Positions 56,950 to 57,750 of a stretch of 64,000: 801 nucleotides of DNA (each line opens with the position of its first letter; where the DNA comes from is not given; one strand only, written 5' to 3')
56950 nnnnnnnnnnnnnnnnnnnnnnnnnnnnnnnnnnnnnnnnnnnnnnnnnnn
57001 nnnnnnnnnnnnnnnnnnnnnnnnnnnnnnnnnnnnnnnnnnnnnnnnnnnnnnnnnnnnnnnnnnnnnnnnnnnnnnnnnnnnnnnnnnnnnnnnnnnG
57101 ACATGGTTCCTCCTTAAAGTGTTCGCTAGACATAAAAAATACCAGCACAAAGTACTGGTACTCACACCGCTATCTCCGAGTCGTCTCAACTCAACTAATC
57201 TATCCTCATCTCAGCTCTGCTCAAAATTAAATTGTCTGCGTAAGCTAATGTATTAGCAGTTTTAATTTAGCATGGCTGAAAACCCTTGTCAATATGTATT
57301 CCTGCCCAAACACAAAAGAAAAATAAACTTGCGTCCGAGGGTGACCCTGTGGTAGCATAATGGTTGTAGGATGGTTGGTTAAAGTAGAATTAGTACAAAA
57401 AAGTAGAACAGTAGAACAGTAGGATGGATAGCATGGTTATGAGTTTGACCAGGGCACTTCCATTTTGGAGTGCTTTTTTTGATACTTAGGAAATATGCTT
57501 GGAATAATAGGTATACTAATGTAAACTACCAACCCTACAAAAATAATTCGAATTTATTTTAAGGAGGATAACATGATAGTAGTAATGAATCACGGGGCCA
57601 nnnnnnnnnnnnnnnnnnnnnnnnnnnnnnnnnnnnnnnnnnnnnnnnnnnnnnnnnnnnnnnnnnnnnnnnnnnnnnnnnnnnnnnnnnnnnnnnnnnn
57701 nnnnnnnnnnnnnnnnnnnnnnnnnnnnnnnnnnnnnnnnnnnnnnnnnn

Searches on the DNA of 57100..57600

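Call 66: search_rna_families(source=window, start=57100, end=57600, threshold=evalue, max_evalue=1)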
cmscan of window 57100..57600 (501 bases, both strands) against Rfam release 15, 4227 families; matches with E-value up to 1: 2.
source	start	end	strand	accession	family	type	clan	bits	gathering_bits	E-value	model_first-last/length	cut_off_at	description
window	57129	57198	-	RF00122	GadY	Gene; sRNA;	-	17.3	45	0.67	1-114/114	no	GadY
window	57135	57251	-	RF01389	isrF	Gene; sRNA;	-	12.5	40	0.25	1-292/292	no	isrF Hfq binding RNA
